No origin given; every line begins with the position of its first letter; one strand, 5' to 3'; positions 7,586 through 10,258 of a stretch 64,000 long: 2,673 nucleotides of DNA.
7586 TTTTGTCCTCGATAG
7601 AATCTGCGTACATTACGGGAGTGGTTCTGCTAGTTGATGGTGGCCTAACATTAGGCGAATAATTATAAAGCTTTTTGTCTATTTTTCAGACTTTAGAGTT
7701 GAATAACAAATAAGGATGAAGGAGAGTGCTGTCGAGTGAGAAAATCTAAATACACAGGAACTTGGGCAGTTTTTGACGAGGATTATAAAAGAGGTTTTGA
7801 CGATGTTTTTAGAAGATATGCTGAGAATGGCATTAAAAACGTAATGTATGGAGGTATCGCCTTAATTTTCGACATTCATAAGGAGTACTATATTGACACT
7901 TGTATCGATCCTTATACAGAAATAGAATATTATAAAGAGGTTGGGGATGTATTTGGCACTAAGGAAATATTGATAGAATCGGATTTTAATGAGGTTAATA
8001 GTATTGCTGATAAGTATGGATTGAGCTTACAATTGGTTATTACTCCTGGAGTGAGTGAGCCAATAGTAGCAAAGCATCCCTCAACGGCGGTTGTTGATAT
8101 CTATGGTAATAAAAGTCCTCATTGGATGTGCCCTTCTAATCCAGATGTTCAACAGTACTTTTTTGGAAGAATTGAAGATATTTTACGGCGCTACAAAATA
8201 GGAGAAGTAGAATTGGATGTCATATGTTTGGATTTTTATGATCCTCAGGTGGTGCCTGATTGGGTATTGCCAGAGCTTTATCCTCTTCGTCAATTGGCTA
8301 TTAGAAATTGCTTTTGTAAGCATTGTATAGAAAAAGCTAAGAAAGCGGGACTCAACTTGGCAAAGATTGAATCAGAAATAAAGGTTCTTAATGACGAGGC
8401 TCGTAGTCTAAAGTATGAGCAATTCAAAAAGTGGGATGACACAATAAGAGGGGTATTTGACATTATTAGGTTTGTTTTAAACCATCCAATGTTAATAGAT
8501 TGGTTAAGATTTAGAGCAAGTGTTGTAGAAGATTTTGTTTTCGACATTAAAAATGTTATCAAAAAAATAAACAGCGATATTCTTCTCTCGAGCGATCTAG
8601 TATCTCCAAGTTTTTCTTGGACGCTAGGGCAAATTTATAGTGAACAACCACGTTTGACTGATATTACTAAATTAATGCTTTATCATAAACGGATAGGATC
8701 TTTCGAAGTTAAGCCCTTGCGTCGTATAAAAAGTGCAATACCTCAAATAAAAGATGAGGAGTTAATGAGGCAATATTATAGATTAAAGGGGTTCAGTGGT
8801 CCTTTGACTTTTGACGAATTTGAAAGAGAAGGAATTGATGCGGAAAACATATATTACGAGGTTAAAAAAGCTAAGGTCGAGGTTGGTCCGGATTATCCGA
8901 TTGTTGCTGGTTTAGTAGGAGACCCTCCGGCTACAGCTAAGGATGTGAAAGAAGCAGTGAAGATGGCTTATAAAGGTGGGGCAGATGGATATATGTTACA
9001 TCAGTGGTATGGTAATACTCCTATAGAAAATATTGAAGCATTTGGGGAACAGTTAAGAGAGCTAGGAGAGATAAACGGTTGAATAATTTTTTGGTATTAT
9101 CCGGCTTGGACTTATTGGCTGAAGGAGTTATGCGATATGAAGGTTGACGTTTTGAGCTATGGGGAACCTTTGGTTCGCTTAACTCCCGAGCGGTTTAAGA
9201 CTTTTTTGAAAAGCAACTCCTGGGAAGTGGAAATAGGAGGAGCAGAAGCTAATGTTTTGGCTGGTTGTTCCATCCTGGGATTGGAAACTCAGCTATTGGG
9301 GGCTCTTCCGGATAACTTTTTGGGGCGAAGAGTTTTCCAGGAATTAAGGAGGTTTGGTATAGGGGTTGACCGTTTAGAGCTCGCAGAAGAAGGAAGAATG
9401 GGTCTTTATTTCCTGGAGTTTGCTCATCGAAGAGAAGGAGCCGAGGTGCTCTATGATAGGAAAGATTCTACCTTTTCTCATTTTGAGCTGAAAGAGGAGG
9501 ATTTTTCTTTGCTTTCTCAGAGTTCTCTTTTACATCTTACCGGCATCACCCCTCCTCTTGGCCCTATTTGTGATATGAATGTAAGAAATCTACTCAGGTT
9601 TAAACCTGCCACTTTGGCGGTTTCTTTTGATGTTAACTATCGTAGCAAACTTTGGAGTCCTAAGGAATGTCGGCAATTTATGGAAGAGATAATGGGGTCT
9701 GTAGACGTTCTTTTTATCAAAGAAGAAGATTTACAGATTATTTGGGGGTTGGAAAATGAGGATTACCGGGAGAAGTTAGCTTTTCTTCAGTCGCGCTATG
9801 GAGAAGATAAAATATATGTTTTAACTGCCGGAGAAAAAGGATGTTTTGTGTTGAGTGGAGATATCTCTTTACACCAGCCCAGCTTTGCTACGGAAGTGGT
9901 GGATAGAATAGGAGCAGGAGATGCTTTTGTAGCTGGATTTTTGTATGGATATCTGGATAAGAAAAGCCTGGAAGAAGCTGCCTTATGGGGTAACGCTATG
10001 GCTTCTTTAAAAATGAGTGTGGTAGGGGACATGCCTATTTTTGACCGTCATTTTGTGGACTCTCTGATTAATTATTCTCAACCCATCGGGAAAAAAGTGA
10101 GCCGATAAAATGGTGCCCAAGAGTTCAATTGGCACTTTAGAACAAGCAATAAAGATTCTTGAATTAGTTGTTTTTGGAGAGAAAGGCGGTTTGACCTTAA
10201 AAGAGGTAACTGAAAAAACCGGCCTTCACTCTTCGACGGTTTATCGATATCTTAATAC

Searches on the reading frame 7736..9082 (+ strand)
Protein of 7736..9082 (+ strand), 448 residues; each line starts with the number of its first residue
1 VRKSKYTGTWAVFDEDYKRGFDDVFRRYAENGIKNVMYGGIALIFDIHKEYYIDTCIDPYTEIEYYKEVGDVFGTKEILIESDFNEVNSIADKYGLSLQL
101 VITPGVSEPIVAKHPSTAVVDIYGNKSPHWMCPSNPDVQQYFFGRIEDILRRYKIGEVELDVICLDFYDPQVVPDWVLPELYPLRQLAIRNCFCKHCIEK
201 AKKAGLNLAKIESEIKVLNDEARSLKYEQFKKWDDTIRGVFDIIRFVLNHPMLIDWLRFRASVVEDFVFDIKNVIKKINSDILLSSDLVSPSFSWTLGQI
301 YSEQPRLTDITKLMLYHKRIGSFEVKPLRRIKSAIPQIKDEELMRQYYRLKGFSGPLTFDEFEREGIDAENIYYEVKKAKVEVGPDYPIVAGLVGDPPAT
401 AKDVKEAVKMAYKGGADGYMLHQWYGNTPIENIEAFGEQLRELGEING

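Call 6: search_protein_families(library=pfam, proteins=[window:7736-9082:+], max_evalue=0.01)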
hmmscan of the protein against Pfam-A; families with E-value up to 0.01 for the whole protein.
window:7736-9082:+ (448 aa): 1 family
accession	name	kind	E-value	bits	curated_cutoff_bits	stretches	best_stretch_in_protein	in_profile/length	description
PF02638.21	GHL10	-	3e-05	23.7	27.9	0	124-161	124-161/311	Glycosyl hydrolase-like 10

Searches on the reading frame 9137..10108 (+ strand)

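Call 6: search_protein_families(library=pfam, proteins=[window:9137-10108:+], max_evalue=0.01)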
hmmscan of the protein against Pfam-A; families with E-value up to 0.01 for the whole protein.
window:9137-10108:+ (323 aa): 1 family
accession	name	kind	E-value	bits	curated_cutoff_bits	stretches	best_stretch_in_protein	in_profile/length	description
PF00294.29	PfkB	-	8.2e-45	153.9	25.8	1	13-298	15-295/302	pfkB family carbohydrate kinase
